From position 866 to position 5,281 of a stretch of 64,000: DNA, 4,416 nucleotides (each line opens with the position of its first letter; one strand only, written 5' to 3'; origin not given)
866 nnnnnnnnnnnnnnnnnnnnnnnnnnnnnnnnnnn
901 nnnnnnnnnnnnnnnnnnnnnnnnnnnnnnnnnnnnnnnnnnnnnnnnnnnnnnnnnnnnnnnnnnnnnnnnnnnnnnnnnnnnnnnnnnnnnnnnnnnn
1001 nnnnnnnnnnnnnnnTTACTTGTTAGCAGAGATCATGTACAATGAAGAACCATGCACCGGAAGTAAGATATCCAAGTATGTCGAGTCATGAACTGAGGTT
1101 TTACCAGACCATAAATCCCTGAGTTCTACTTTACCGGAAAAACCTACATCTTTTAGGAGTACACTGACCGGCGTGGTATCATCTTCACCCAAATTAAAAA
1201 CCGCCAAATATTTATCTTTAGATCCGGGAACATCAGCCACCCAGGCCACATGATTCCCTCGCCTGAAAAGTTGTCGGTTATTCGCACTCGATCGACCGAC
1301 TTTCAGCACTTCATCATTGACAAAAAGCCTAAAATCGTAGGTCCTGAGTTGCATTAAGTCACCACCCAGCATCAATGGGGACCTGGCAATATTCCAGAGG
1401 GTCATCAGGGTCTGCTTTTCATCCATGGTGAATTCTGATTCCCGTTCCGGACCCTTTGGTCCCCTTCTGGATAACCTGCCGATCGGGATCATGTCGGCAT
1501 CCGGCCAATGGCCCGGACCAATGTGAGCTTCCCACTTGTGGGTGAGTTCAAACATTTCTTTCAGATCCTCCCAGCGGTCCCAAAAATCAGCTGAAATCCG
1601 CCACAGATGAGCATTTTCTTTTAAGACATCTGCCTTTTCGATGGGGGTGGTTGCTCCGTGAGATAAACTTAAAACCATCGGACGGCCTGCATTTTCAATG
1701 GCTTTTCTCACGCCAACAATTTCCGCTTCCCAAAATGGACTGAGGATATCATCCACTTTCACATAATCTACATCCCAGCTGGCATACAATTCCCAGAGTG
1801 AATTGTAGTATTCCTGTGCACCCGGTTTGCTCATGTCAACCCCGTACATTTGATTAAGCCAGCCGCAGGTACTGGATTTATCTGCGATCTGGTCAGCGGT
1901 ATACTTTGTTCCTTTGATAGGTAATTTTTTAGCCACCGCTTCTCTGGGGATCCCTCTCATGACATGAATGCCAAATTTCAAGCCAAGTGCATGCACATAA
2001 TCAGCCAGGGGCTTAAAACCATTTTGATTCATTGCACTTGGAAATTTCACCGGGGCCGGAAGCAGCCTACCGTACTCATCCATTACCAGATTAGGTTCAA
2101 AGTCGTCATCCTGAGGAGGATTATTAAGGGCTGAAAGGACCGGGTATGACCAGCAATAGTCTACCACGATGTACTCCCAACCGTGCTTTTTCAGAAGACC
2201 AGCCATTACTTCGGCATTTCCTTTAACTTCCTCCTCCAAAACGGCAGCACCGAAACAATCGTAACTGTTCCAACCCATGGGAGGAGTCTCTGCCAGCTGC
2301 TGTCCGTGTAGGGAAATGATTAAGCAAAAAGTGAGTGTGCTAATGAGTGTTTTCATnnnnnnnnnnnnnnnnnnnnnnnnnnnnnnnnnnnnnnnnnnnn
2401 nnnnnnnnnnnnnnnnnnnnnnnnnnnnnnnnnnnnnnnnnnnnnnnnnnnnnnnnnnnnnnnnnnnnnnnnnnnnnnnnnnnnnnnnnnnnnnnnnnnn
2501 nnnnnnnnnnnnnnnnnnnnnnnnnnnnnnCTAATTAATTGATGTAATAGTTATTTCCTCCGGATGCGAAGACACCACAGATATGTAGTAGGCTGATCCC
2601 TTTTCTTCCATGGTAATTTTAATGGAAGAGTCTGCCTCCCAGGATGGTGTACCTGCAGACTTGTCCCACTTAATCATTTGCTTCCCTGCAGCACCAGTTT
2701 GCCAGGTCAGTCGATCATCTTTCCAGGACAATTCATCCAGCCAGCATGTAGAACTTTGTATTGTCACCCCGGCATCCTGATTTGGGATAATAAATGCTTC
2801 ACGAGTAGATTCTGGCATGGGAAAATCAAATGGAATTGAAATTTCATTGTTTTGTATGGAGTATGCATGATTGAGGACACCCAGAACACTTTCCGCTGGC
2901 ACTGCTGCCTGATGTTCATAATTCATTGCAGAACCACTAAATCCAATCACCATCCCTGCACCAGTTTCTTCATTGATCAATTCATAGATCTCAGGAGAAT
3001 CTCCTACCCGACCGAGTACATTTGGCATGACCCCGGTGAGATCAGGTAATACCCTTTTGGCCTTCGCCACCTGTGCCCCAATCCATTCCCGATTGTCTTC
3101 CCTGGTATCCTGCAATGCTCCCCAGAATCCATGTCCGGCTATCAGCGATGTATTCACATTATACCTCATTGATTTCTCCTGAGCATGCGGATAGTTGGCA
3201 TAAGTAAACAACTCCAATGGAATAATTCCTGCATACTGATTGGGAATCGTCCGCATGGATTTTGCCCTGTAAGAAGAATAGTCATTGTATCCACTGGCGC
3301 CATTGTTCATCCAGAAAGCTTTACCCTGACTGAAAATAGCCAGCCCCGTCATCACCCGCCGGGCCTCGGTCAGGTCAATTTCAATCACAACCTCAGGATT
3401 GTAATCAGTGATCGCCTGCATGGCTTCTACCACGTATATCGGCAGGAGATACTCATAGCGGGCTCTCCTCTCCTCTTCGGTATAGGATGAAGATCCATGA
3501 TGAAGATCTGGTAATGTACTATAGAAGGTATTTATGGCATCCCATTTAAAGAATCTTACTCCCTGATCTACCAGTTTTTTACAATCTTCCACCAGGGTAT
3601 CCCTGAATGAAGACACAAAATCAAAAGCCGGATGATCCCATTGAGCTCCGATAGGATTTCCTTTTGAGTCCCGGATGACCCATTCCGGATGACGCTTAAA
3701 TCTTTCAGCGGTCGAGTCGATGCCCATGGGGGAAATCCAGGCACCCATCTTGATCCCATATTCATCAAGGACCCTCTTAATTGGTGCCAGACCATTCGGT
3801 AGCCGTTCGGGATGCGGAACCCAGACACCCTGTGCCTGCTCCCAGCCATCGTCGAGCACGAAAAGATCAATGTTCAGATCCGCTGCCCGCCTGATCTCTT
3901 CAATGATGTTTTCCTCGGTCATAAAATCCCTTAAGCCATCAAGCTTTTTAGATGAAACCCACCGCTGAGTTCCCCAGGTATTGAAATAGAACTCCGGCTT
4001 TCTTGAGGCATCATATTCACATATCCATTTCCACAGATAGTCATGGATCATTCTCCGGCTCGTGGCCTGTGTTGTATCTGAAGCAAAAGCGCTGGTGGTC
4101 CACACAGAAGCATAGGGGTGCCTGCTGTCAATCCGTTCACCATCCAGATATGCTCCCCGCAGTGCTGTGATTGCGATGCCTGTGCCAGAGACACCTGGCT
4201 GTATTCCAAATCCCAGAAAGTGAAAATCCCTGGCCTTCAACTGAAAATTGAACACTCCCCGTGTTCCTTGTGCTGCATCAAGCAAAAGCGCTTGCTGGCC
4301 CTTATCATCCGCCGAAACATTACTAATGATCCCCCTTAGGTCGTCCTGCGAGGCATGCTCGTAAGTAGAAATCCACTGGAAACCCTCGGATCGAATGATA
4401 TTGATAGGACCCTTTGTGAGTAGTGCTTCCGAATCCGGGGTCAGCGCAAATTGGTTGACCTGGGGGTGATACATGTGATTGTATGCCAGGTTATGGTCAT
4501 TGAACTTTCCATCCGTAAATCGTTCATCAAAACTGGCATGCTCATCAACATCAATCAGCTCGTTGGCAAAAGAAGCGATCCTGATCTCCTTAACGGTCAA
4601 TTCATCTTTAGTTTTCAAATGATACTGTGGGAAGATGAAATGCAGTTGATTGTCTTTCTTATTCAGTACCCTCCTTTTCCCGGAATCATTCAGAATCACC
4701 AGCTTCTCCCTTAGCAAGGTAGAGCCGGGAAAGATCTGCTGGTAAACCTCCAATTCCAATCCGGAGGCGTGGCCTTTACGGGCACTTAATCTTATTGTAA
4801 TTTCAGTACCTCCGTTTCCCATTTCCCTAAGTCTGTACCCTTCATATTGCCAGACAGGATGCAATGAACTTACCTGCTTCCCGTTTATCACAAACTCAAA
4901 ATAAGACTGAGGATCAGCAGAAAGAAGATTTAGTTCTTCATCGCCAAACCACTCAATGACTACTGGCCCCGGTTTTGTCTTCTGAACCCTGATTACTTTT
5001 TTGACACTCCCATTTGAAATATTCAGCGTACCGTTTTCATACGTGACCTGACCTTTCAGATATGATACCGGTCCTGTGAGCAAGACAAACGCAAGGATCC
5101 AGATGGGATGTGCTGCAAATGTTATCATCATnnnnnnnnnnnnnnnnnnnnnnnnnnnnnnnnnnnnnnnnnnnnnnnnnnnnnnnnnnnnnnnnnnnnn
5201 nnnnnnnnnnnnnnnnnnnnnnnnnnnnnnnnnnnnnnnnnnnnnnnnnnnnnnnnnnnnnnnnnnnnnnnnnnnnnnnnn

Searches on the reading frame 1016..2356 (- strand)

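Call 7: search_protein_families(library=pfam, proteins=[window:1016-2356:-], max_evalue=0.001)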
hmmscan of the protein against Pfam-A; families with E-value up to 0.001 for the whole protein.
window:1016-2356:- (446 aa): 2 families
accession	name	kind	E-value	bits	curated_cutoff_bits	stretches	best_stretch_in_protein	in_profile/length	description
PF16499.11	Melibiase_2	-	6.4e-25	88.5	23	2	148-353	77-281/284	Alpha galactosidase A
PF17801.7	Melibiase_C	-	2.4e-10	40.8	22.9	1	367-441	2-70/71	Alpha galactosidase C-terminal beta sandwich domain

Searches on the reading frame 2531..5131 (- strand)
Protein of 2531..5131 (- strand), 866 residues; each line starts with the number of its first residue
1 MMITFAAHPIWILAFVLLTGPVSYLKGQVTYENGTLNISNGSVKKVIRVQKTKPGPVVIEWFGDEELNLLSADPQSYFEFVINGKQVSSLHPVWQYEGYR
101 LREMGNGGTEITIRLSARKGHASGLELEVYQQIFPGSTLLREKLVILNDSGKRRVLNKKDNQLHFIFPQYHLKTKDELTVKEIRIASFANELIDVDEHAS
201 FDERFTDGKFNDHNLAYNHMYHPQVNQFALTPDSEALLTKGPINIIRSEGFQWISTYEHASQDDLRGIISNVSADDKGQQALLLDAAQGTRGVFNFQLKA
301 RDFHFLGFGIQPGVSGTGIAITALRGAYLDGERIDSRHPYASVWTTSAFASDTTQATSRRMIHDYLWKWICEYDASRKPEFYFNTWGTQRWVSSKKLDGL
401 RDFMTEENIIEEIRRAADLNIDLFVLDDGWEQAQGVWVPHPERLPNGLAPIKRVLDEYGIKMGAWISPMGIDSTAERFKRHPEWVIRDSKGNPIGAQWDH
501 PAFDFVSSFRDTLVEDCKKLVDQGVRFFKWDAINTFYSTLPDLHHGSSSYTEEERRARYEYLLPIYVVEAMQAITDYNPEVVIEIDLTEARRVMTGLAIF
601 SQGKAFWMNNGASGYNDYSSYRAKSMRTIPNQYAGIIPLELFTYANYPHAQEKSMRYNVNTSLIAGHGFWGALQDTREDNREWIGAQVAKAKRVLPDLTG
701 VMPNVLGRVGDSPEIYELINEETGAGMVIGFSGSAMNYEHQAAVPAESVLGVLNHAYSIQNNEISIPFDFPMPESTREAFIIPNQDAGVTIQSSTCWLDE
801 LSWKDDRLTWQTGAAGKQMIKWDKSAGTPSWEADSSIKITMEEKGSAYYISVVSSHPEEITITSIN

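Call 7: search_protein_families(library=pfam, proteins=[window:2531-5131:-], max_evalue=0.001)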
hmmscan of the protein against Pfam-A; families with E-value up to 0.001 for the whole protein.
window:2531-5131:- (866 aa): 1 family
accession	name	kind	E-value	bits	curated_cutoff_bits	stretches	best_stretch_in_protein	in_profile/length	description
PF02065.24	Melibiase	-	3.1e-17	63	27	1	405-597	56-249/347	Melibiase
